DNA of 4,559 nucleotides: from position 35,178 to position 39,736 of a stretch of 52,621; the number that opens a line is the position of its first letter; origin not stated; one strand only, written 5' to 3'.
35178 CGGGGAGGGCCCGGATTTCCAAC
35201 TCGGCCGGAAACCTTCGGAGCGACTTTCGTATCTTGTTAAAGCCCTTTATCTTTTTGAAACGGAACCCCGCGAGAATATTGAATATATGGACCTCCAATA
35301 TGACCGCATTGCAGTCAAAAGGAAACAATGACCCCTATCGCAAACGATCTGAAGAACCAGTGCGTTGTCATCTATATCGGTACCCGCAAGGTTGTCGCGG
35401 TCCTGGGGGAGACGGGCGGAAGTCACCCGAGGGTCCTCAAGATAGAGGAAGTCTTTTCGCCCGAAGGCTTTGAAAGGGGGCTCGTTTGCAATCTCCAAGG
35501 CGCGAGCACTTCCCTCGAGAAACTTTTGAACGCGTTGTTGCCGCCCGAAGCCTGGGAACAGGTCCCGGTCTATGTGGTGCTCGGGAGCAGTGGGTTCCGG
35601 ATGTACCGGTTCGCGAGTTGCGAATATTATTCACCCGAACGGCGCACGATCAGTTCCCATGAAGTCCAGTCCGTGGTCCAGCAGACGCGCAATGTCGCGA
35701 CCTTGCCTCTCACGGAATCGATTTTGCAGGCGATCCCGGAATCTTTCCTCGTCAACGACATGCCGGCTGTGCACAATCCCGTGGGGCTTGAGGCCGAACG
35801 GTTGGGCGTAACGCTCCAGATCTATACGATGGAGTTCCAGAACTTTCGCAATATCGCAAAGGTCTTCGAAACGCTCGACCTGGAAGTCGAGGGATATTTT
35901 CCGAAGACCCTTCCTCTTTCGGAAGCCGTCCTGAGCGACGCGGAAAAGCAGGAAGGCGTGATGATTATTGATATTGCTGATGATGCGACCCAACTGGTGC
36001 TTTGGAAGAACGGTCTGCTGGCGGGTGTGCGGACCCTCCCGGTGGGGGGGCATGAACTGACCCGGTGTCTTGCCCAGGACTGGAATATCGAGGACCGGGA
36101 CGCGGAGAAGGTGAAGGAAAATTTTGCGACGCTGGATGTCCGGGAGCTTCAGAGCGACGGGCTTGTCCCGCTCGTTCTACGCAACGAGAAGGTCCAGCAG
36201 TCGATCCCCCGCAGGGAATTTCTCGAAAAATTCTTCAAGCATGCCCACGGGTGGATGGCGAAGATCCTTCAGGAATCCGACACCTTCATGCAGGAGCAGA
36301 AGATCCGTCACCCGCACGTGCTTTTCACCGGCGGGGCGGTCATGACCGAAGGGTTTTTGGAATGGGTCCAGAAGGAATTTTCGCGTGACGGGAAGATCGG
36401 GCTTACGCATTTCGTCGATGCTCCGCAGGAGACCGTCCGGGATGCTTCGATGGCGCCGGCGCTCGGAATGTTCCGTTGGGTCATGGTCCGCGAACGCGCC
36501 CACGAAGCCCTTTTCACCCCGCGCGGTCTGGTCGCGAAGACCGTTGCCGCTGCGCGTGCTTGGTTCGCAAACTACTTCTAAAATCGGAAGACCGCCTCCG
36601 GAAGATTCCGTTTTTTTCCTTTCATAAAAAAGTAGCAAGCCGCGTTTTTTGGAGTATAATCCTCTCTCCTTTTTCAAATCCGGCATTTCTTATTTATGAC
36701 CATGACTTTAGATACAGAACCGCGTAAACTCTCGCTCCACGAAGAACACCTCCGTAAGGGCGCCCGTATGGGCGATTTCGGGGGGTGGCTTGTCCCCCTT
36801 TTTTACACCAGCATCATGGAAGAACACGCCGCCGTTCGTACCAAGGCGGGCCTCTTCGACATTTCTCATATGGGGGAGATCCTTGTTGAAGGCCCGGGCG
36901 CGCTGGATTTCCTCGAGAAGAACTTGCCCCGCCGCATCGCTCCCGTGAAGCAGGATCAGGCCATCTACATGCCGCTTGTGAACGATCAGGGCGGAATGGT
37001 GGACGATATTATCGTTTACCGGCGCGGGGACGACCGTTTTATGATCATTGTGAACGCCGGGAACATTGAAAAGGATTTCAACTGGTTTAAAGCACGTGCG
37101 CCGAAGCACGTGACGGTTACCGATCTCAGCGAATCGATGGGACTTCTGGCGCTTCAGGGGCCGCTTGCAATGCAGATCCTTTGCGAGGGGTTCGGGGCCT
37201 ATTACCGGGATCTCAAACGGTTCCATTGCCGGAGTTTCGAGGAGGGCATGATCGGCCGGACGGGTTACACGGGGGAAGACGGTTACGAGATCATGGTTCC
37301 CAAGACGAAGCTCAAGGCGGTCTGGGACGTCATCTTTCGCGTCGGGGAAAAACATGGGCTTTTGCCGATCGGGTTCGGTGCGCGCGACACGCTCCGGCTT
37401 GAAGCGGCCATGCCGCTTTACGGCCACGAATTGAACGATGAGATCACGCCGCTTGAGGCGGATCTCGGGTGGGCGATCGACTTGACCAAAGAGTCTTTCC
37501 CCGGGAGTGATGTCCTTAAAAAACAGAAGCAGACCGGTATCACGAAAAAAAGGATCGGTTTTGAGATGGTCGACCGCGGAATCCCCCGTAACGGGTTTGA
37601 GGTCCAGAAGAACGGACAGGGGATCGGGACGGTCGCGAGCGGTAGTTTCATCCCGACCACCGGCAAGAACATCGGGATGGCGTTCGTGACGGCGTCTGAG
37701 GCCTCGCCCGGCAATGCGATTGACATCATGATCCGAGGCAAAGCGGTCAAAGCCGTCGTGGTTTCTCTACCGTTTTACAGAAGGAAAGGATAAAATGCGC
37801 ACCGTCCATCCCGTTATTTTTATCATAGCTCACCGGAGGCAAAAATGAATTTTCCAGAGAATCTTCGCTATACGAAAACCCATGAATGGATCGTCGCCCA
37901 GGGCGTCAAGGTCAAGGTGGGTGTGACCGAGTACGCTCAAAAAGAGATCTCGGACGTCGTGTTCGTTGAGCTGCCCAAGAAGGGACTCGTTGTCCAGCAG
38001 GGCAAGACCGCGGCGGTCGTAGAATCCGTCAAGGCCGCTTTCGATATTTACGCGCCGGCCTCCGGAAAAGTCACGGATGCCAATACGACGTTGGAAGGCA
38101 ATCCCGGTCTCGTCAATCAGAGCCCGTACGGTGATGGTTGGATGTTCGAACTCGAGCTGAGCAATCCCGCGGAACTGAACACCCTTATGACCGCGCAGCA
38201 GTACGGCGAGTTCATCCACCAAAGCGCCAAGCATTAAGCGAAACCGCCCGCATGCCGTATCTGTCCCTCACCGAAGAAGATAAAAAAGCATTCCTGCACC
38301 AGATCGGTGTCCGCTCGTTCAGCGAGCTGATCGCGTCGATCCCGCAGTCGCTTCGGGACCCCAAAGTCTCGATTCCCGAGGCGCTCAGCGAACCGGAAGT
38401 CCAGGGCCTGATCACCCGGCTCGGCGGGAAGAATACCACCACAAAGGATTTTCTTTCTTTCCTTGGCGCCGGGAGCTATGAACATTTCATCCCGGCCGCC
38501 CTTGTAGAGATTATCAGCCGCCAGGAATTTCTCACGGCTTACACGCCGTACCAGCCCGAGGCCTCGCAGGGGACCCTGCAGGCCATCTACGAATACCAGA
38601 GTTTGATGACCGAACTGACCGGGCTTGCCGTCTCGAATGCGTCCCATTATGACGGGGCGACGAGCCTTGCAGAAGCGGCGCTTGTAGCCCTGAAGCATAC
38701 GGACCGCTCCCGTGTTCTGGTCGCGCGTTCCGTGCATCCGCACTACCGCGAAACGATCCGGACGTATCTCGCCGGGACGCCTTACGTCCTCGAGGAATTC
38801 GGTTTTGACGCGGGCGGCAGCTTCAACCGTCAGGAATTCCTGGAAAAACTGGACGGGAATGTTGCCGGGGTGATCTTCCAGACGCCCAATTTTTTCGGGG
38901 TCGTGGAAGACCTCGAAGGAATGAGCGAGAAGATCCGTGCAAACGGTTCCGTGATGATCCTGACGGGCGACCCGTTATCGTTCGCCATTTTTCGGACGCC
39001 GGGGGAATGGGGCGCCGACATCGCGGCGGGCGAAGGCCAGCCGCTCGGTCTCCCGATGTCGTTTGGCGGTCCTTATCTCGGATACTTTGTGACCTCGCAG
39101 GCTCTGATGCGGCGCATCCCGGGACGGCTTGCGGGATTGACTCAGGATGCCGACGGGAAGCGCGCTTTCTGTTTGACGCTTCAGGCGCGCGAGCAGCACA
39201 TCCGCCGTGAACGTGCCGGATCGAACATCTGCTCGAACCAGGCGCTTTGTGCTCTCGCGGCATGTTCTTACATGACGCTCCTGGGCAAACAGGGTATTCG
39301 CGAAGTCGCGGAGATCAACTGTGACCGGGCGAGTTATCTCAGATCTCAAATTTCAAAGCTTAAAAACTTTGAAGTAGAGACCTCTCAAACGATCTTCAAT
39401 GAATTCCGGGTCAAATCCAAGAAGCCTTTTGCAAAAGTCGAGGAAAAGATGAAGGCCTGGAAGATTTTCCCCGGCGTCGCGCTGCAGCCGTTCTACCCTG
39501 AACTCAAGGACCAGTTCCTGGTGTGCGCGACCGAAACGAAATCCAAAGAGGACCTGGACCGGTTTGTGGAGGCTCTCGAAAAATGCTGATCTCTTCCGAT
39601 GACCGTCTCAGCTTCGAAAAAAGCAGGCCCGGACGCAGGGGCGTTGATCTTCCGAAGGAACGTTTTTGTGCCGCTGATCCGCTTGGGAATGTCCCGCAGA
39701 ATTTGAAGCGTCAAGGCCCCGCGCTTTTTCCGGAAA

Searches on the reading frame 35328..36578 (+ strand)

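Call 27: search_protein_families(library=pfam, proteins=[window:35328-36578:+], max_evalue=0.00001)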
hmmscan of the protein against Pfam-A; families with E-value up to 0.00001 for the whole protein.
window:35328-36578:+ (417 aa): 3 families
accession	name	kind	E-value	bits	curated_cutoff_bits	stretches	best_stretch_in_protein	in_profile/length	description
PF02491.25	SHS2_FTSA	-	1.9e-09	38.2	25.4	1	105-167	17-79/79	SHS2 domain inserted in FTSA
PF14450.12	FtsA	-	1.1e-08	35.9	31.8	1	213-380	2-127/127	Cell division protein FtsA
PF11104.14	PilM_2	-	2.8e-07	30.2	27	0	197-265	168-236/340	Type IV pilus assembly protein PilM;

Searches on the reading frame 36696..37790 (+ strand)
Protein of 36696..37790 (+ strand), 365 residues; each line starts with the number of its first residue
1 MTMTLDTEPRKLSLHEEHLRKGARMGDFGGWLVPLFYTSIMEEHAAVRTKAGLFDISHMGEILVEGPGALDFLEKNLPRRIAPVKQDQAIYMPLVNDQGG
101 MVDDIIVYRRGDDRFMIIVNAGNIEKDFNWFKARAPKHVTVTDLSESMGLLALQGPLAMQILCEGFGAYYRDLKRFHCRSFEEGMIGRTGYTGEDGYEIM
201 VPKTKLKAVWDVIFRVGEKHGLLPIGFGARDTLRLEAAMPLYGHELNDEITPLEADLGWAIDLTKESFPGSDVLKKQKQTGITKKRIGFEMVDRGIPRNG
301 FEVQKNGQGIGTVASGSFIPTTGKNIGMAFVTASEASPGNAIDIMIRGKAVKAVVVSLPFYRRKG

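Call 27: search_protein_families(library=pfam, proteins=[window:36696-37790:+], max_evalue=0.00001)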
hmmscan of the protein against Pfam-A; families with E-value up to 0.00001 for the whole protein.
window:36696-37790:+ (365 aa): 2 families
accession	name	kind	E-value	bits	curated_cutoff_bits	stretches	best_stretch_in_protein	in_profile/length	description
PF01571.26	GCV_T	-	3.7e-85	285.7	25.6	1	14-260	1-255/255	Aminomethyltransferase folate-binding domain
PF08669.17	GCV_T_C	-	2.5e-19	69.4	25.9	1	284-361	1-79/80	Glycine cleavage T-protein C-terminal barrel domain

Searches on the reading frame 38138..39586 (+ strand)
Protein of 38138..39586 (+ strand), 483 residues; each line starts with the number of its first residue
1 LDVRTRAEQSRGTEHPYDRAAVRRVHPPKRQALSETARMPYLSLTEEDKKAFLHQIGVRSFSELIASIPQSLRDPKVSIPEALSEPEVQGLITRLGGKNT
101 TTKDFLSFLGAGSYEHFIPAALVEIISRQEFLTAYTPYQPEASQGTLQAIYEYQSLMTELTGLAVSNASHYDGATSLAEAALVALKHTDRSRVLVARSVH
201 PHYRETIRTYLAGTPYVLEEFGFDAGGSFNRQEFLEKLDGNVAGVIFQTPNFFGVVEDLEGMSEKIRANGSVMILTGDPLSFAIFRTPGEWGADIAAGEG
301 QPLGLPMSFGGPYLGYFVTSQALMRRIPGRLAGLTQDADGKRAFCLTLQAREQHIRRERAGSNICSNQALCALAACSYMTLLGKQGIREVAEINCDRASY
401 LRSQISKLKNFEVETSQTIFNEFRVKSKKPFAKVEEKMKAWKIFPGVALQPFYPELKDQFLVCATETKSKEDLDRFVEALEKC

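Call 27: search_protein_families(library=pfam, proteins=[window:38138-39586:+], max_evalue=0.00001)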
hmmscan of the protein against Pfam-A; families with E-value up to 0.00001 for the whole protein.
window:38138-39586:+ (483 aa): 1 family
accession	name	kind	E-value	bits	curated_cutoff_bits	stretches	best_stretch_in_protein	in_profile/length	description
PF02347.22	GDC-P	-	2.6e-120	402.6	26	1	41-479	3-428/429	Glycine cleavage system P-protein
